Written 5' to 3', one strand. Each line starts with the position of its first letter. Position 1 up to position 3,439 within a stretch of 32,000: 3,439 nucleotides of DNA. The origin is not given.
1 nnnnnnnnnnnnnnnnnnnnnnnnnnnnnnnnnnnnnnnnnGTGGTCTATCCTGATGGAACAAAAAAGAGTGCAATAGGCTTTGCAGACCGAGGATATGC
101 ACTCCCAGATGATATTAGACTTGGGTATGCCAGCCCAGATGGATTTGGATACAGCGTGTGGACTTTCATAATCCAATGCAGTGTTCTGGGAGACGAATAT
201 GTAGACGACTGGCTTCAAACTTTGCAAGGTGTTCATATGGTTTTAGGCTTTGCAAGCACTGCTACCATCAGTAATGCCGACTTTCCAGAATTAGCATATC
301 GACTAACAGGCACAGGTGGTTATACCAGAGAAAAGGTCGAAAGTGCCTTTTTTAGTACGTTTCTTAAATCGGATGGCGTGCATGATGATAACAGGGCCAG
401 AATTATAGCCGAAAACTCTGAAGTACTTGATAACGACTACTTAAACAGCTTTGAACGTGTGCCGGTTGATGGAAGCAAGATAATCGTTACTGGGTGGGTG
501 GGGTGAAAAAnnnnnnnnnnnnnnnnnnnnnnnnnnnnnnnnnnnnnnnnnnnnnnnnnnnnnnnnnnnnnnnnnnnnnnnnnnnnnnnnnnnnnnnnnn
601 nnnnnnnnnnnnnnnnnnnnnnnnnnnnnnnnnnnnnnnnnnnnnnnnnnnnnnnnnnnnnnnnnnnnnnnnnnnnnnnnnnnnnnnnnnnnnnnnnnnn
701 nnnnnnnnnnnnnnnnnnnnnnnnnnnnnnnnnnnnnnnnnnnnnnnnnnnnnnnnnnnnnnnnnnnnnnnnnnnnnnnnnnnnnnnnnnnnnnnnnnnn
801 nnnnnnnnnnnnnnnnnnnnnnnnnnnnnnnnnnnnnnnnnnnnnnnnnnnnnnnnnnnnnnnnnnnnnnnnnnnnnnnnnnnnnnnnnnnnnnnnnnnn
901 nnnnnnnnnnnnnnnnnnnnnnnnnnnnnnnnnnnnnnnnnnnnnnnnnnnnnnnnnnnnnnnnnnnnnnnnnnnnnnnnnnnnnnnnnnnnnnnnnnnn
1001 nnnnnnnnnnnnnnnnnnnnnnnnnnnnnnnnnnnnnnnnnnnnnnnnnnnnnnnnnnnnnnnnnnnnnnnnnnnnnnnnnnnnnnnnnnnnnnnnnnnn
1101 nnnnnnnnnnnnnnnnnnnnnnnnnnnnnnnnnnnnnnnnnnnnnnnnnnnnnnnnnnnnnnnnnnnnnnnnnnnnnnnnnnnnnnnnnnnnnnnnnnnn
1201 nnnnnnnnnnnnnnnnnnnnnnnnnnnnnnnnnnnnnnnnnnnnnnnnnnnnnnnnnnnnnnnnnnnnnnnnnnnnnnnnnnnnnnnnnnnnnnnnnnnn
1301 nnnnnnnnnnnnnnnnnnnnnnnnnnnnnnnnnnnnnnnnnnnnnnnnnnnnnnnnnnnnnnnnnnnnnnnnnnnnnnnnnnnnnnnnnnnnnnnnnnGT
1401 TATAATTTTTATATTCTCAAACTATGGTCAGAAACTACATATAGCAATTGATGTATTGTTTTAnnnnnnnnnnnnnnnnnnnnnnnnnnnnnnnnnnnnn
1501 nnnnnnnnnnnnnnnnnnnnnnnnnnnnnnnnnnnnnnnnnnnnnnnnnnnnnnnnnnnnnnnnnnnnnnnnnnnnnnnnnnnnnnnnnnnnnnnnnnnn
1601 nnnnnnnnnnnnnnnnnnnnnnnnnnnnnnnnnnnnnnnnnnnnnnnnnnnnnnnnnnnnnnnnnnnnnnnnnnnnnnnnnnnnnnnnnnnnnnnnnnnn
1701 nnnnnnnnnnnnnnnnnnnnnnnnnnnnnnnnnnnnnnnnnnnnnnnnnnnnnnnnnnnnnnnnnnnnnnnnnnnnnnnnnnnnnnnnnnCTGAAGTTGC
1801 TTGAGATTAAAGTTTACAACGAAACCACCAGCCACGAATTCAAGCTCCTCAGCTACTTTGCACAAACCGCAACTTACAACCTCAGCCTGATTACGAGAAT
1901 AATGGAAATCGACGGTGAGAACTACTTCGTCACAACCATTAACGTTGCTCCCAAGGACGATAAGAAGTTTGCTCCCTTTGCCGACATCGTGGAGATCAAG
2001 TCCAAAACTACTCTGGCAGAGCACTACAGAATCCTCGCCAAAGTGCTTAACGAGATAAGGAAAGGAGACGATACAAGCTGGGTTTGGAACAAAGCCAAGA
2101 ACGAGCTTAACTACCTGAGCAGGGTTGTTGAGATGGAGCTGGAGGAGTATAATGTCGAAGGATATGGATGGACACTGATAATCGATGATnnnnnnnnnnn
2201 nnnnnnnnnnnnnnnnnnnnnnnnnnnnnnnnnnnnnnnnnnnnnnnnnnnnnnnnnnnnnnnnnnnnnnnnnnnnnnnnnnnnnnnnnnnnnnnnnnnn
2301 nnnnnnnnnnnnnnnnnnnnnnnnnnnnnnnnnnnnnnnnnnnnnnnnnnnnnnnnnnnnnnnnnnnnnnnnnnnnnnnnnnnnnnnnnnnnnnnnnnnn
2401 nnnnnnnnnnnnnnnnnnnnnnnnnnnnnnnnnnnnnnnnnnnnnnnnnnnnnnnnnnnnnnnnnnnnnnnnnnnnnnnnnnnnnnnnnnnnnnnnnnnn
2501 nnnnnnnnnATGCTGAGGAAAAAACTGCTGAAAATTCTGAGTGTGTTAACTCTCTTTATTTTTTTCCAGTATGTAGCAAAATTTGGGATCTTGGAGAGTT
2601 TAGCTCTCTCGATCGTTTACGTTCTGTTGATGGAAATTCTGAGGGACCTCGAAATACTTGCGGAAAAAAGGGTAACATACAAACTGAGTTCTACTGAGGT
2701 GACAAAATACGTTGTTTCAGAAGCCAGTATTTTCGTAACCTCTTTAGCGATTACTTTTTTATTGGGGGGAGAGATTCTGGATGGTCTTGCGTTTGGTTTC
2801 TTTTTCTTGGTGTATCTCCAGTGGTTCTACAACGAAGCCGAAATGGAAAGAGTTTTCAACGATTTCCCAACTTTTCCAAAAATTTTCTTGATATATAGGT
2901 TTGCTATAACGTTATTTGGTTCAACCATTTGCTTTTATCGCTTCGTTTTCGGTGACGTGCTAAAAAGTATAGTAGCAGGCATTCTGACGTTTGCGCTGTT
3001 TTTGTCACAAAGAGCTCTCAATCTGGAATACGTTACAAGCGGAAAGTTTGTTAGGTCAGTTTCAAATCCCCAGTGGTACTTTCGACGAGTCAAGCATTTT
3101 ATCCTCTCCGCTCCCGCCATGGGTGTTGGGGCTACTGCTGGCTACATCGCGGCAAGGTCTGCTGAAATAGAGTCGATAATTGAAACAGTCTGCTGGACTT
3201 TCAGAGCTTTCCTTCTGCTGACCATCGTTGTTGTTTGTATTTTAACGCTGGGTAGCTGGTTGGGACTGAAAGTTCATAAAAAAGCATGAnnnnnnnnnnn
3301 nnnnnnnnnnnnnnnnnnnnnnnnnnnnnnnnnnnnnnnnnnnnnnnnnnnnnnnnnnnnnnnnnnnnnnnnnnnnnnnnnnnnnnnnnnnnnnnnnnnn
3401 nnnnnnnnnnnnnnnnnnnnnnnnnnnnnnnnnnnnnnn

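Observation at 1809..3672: Polymorphic-toxin-like array: a full-length precursor plus a 5'-truncated orphan cassette sharing a pro-region with a sharp homology breakpoint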

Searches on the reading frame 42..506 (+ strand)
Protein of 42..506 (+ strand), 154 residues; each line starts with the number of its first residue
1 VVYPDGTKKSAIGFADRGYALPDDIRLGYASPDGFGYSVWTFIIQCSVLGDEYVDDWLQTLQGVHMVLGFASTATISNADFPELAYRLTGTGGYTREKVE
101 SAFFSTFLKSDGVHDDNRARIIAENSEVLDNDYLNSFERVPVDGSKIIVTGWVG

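Call 6: search_protein_families(library=pfam, proteins=[window:42-506:+], max_evalue=0.1)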
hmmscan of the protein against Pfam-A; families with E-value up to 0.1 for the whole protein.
window:42-506:+ (154 aa): 1 family
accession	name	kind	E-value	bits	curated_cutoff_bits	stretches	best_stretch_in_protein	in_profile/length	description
PF19872.4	DUF6345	-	2.4e-05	24.4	26.9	1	40-143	105-207/221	Family of unknown function (DUF6345)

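Call 9: search_protein_families(library=ncbifam, proteins=[window:42-506:+], max_evalue=1)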
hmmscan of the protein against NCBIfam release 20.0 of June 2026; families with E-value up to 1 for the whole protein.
window:42-506:+ (154 aa): 0 families

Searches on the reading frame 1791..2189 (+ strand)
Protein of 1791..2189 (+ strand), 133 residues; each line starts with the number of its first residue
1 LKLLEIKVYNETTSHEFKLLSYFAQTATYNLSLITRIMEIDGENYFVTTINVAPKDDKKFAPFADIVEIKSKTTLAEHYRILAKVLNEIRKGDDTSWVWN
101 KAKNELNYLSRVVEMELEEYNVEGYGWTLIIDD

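Call 35: find_related_loci(query=A3, collection=genome_contigs, flank=8000)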
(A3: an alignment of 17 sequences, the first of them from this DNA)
Query A3 (133 aa) in genome_contigs; peptide patterns used: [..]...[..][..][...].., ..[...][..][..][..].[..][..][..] (x = any residue, [..] = any of these).
45 stretches matched a pattern; 14 encode a relative of the query (tblastn E <= 1e-3); 14 distinct loci.
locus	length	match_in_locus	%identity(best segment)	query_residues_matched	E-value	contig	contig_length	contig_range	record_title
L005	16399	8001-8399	83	1-133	2e-75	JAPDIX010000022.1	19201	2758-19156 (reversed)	MAG: Archaeoglobi archaeon isolate S5B8_HD70 c_000000000787, whole genome shotgun sequence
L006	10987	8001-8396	78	1-132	1e-72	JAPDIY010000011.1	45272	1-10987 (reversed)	MAG: Archaeoglobi archaeon isolate S5B9_HD70 c_000000000289, whole genome shotgun sequence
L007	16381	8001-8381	80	8-133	3e-67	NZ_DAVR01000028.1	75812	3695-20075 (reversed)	MAG: Archaeoglobus sp. UBA230 UBA230_contig_39, whole genome shotgun sequence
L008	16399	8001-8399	69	1-133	4e-64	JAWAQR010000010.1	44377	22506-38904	MAG: Archaeoglobaceae archaeon isolate ZMQL_201709_bins_20 ZMQL_201709_bins_20_scaffold_10, whole genome shotgun sequenc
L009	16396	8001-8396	69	1-132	5e-64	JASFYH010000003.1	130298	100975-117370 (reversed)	MAG: Archaeoglobales archaeon isolate JZ-3_D_bin_138 NODE_3_length_130298_cov_3.985819, whole genome shotgun sequence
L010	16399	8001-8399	66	1-133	2e-61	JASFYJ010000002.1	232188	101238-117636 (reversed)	MAG: Archaeoglobales archaeon isolate JZ_75_SW_bin_109 NODE_2_length_232188_cov_5.355342, whole genome shotgun sequence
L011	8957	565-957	69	1-132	3e-58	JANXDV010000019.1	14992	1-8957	MAG: Archaeoglobaceae archaeon isolate SKYB18 NODE_19_length_14992_cov_15.060878, whole genome shotgun sequence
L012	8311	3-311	74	30-132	5e-51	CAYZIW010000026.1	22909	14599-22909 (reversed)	MAG TPA_asm: uncultured archaeon isolate binchicken_co1_56 genome assembly, contig: NODE_1282_length_22909_cov_6.609346,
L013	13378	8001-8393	54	1-132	5e-44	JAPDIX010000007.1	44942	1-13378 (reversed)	MAG: Archaeoglobi archaeon isolate S5B8_HD70 c_000000000296, whole genome shotgun sequence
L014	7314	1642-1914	76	43-133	7e-44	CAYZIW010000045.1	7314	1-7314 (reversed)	MAG TPA_asm: uncultured archaeon isolate binchicken_co1_56 genome assembly, contig: NODE_5577_length_7314_cov_8.806998,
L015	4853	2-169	77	78-133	1e-29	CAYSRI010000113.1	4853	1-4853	MAG TPA_asm: uncultured archaeon isolate binchicken_co1_20 genome assembly, contig: NODE_8990_length_4853_cov_4.246978,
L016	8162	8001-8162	63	1-54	2e-22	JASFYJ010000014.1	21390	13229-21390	MAG: Archaeoglobales archaeon isolate JZ_75_SW_bin_109 NODE_14_length_21390_cov_5.133104, whole genome shotgun sequence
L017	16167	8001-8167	63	77-132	9e-17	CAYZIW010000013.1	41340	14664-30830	MAG TPA_asm: uncultured archaeon isolate binchicken_co1_56 genome assembly, contig: NODE_564_length_41340_cov_5.009761,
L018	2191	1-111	76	97-133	3e-14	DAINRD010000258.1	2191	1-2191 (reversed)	MAG TPA_asm: Archaeoglobus sp. isolate CTOTU24189 NODE_1316_length_2191_cov_6.881554, whole genome shotgun sequence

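Call 40: search_protein_representatives(alignment_id=A3)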
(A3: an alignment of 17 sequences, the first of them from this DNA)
Query: 17 sequences, 133 profile positions. Proteins with E-value up to 0.001 (for the whole library): 114; up to 1e-10: 49; up to 1e-30: 21. The best 114 are listed.
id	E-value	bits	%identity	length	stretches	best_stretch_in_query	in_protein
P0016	8.8e-64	229.5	-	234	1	3-133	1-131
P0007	3.9e-63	227.4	-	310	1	1-133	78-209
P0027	2.2e-62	225.0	-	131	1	3-128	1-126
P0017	2.3e-62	224.9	-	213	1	1-132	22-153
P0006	7.4e-62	223.3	-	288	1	1-132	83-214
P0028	7.4e-62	223.3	-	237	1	1-132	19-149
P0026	3.5e-60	217.9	-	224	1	1-132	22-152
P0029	1.5e-59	215.8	-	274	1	1-132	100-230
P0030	1.2e-57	209.6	-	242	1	1-132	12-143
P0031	3.3e-45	169.4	-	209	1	1-103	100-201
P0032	5.6e-44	165.4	-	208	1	31-133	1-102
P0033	2.1e-42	160.3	-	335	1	1-131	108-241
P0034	2.6e-42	160.0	-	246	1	1-132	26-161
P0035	9.5e-40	151.7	-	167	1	45-132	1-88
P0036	1.7e-39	150.9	-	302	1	1-131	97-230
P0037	8.0e-38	145.5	-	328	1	1-132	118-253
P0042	6.0e-31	123.3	-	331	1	2-132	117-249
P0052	4.5e-23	97.7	-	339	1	1-132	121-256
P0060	2.3e-16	76.0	-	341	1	2-132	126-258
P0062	8.3e-16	74.2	-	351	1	3-132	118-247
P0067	1.2e-11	60.8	-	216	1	13-123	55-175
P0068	2.2e-11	59.9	-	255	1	3-129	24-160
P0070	7.5e-11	58.2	-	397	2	4-128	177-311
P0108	2.1e-05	40.6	-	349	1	3-130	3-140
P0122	1.9e-04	37.5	-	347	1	2-132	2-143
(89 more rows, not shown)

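Call 42: search_protein_families(library=pfam, alignment_id=A4, max_evalue=0.01)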
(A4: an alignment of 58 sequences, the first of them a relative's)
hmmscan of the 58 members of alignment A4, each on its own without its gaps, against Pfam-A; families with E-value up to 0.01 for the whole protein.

A. member 1, P0033 (335 aa): 0 families

B. families by the number of members that match (of 58 scanned): 4 families
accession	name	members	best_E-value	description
PF00581.25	Rhodanese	19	1.1e-40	Rhodanese-like domain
PF04151.21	PPC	1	0.0041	Bacterial pre-peptidase C-terminal domain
PF21390.2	Irp3-like_C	1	0.0046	Thiazolinyl imine reductase Irp3-like, C-terminal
PF06321.17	P_gingi_FimA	1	0.0051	Major fimbrial subunit protein (FimA)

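Call 43: search_protein_families(library=ncbifam, alignment_id=A4, max_evalue=0.01)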
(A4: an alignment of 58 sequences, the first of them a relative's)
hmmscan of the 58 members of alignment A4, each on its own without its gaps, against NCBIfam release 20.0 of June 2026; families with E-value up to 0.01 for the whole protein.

A. member 1, P0033 (335 aa): 0 families

B. families by the number of members that match (of 58 scanned): 28 families (the first 25 are shown)
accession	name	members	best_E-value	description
NF045521.1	rhoda_near_glyco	20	4.9e-21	rhodanese homology domain-containing protein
NF001195.0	PRK00162.1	20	2.6e-14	thiosulfate sulfurtransferase GlpE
NF006444.0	PRK08762.1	19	2.7e-21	molybdopterin-synthase adenylyltransferase MoeB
NF005902.0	PRK07878.1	19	3e-15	adenylyltransferase/sulfurtransferase MoeZ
NF001133.1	PRK00142.1-1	19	3.2e-15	oxygen-dependent tRNA uridine(34) hydroxylase TrhO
NF041203.1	rhodanese_LYCAU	19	3.6e-14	rhodanese-related (seleno)protein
NF005646.0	PRK07411.1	18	9.4e-17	molybdopterin-synthase adenylyltransferase MoeB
NF007627.0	PRK10287.1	17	6.8e-16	thiosulfate sulfurtransferase PspE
TIGR02981.1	phageshock_pspE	17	1.9e-15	thiosulfate sulfurtransferase PspE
NF045694.1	seleno_TsoB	17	2.3e-13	rhodanese/DsbD fusion-like selenoprotein TsoB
NF008750.0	PRK11784.1-2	15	8.4e-08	tRNA 2-selenouridine(34) synthase MnmH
NF003703.0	PRK05320.1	14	1.5e-06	sulfurtransferase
TIGR04271.1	ThiI_C_thiazole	10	1.8e-06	thiazole biosynthesis protein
NF033833.0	rhodan_ChrE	9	2.1e-06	rhodanese family chromate resistance protein ChrE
TIGR03167.1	tRNA_sel_U_synt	9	3.7e-06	tRNA 2-selenouridine(34) synthase MnmH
TIGR04450.1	Gpos_C8_like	1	0.002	putative immunity/bacteriocin fusion bifunctional protein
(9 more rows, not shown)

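Call 55: search_solved_structures(query=A3, max_evalue=1)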
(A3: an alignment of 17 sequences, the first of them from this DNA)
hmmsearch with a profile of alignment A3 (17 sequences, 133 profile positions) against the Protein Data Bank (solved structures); distinct sequences matched with E-value up to 1: 7.
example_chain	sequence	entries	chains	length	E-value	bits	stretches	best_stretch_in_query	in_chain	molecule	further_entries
8d08_A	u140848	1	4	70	0.023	17.8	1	42-94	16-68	HALC4_135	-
3nv0_A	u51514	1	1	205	0.16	15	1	41-89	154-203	Nuclear RNA export factor 2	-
1cec_A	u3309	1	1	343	0.2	14.7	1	27-114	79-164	ENDOGLUCANASE CELC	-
1cen_A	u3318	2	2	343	0.45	13.6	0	27-114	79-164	CELLULASE CELC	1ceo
8hm4_A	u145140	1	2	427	0.57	13.2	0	46-104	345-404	Peptidylprolyl isomerase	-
8hm3_B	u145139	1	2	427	0.59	13.2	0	43-104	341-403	Peptidylprolyl isomerase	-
7wrj_A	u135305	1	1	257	0.8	12.8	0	17-58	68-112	BD55-4637H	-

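Call 65: search_protein_families(library=pfam, proteins=[L008:9238-10338:+, L014:53-1183:+, L015:3486-4193:+], max_evalue=0.001)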
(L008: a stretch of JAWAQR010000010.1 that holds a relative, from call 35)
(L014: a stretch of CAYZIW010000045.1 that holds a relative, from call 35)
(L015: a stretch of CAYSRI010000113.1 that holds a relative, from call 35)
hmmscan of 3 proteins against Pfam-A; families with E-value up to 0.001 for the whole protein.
L008:9238-10338:+ (366 aa): 0 families

L014:53-1183:+ (376 aa): 0 families

L015:3486-4193:+ (235 aa): 0 families

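Call 76: find_related_loci(query=A3, collection=viral_contigs, flank=5000)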
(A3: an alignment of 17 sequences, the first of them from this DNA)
Query A3 (133 aa) in viral_contigs; peptide patterns used: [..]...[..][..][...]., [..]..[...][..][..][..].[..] (x = any residue, [..] = any of these).
20 stretches matched a pattern, but none encodes a relative of the query by tblastn (E <= 1e-3).

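Call 78: find_related_loci(query=A3, collection=metagenome_contigs, flank=7000)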
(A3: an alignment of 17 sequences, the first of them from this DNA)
Query A3 (133 aa) in metagenome_contigs; peptide patterns used: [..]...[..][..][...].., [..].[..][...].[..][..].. (x = any residue, [..] = any of these).
77 stretches matched a pattern; 21 encode a relative of the query (tblastn E <= 1e-3); 21 distinct loci.
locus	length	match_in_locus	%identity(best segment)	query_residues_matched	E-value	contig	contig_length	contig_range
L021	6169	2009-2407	96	1-133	5e-88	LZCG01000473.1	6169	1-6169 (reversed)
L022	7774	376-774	96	1-133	7e-88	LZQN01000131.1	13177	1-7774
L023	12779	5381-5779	94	1-133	2e-85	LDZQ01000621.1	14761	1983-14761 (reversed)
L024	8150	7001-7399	69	1-133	1e-63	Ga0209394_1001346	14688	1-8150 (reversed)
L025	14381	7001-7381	80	8-133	3e-67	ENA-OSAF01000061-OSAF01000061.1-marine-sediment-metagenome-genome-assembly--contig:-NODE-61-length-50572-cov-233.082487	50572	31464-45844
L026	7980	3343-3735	53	1-132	1e-44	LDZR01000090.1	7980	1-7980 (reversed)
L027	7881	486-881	51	1-133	1e-44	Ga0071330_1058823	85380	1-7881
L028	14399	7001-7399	54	1-133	3e-44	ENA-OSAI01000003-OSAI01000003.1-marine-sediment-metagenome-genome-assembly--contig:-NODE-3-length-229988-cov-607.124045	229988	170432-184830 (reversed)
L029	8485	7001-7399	54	1-133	3e-44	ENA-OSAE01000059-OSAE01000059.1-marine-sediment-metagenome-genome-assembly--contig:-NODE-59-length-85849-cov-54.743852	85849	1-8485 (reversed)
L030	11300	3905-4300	51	1-133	5e-44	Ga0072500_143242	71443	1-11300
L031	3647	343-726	52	4-132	4e-41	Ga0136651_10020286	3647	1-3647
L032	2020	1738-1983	72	51-132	6e-37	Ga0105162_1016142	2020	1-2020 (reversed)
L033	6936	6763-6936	79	40-97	1e-28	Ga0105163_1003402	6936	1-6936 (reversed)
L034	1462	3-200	71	67-132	2e-27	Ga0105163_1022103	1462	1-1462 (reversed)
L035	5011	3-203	66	67-133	4e-26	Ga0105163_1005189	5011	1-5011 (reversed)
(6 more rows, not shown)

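Call 83: search_protein_families(library=ncbifam, proteins=[P0052, P0037, P0042, P0060, P0062, P0070, P0108, P0122, P0067, P0068], max_evalue=1)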
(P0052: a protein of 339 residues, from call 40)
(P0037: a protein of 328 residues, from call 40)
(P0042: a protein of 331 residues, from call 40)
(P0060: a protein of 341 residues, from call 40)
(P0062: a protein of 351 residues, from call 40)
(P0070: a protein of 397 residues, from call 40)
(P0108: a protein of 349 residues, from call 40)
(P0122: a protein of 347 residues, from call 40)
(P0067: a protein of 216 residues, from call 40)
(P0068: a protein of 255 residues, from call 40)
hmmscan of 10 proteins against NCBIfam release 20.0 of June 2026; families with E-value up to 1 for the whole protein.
P0052 (339 aa): 0 families

P0037 (328 aa): 3 families
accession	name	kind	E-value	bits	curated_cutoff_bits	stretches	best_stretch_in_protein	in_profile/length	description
TIGR03870.1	ABC_MoxJ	equivalog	0.057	12.9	258.1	1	118-229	119-229/246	methanol oxidation system protein MoxJ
NF007577.0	PRK10209.1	equivalog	0.097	12.4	189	1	228-291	7-71/190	HdeD family acid-resistance protein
TIGR00471.1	pheT_arch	equivalog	0.14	10.6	282.65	1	173-244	437-508/551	phenylalanine--tRNA ligase subunit beta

P0042 (331 aa): 0 families

P0060 (341 aa): 0 families

P0062 (351 aa): 0 families

P0070 (397 aa): 1 family
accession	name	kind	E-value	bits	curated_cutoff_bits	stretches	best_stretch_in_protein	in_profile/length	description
NF006926.0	PRK09411.1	equivalog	0.049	12.8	416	1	248-299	109-158/297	carbamate kinase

P0108 (349 aa): 2 families
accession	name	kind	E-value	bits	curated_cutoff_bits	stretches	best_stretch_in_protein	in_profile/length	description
TIGR01986.1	glut_syn_euk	equivalog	0.0065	15.1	329.8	1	53-139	116-199/473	glutathione synthase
NF008668.0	PRK11669.1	equivalog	0.11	11.5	294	1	105-161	186-243/316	D-alanyl-D-alanine endopeptidase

P0122 (347 aa): 0 families

P0067 (216 aa): 1 family
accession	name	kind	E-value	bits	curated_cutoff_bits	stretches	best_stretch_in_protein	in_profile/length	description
NF000945.0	PRK00094.2-3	equivalog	0.038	13.7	491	1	123-178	82-138/352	NAD(P)H-dependent glycerol-3-phosphate dehydrogenase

P0068 (255 aa): 1 family
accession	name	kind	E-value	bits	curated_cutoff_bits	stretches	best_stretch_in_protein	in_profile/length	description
NF041427.1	TrsD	subfamily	0.36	10.6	200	0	25-155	67-183/201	TrsD/TraD family conjugative transfer protein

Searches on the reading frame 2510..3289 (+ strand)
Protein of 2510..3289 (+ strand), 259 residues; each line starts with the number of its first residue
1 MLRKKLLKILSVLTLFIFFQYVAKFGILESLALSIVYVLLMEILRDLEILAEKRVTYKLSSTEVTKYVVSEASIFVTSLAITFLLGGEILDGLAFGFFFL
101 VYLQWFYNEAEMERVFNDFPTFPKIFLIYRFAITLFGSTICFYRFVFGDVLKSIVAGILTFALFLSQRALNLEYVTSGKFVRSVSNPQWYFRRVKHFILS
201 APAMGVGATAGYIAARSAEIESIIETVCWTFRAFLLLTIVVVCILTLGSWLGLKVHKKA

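Call 6: search_protein_families(library=pfam, proteins=[window:2510-3289:+], max_evalue=0.1)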
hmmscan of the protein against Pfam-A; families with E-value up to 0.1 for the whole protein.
window:2510-3289:+ (259 aa): 0 families

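Call 9: search_protein_families(library=ncbifam, proteins=[window:2510-3289:+], max_evalue=1)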
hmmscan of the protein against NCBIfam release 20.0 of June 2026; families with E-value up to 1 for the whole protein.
window:2510-3289:+ (259 aa): 0 families

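Call 81: find_encoding_contigs(protein=window:2510-3289:+, flank=4000, max_places=10)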
Protein window:2510-3289:+ (259 aa): 23 contigs read that carry it; 10 places shown.
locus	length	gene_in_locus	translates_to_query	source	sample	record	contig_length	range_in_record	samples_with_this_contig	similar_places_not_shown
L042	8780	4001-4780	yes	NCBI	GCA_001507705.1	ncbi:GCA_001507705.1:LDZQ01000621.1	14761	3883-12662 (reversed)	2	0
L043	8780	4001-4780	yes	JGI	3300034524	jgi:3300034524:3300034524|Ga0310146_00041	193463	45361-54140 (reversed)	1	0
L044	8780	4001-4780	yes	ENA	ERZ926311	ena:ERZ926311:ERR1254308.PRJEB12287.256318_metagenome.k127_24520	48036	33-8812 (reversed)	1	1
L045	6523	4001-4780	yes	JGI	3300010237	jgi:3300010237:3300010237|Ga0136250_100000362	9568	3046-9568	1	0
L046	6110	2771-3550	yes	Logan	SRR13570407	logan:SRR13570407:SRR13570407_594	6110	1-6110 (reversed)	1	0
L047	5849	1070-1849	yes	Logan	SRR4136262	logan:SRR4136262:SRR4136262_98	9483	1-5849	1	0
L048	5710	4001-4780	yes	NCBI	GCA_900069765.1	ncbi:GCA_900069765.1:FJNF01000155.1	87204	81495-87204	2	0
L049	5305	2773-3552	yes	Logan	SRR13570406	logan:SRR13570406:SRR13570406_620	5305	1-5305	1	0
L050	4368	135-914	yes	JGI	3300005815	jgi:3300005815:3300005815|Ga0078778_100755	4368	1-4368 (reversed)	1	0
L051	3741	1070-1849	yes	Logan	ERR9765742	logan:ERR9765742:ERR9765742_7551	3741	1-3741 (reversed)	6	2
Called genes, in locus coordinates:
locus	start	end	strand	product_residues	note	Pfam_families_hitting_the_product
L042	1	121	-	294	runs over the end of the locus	PF12146:Hydrolase_4 (weak), PF00561:Abhydrolase_1, PF12697:Abhydrolase_6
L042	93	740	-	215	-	PF01022:HTH_5, PF09339:HTH_IclR, PF12840:HTH_20, PF13412:HTH_24, PF13412:HTH_24, PF01022:HTH_5, PF08279:HTH_11, PF12840:HTH_20, +21 more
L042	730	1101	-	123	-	-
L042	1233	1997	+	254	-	PF19872:DUF6345 (weak)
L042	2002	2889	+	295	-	-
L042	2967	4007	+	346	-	-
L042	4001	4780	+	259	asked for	-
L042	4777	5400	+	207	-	-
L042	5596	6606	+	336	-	PF00882:Zn_dep_PLPC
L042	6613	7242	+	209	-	-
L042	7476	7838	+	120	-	-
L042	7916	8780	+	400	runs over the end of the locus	-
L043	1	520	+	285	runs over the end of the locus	PF01925:TauE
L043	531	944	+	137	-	PF27327:AF_1016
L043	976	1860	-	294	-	PF12146:Hydrolase_4, PF00561:Abhydrolase_1, PF12697:Abhydrolase_6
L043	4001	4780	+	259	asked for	-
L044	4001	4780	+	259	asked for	-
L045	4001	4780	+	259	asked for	-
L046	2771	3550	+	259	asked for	-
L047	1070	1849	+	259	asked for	-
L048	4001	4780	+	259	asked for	-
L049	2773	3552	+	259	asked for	-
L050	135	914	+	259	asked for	-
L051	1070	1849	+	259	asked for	-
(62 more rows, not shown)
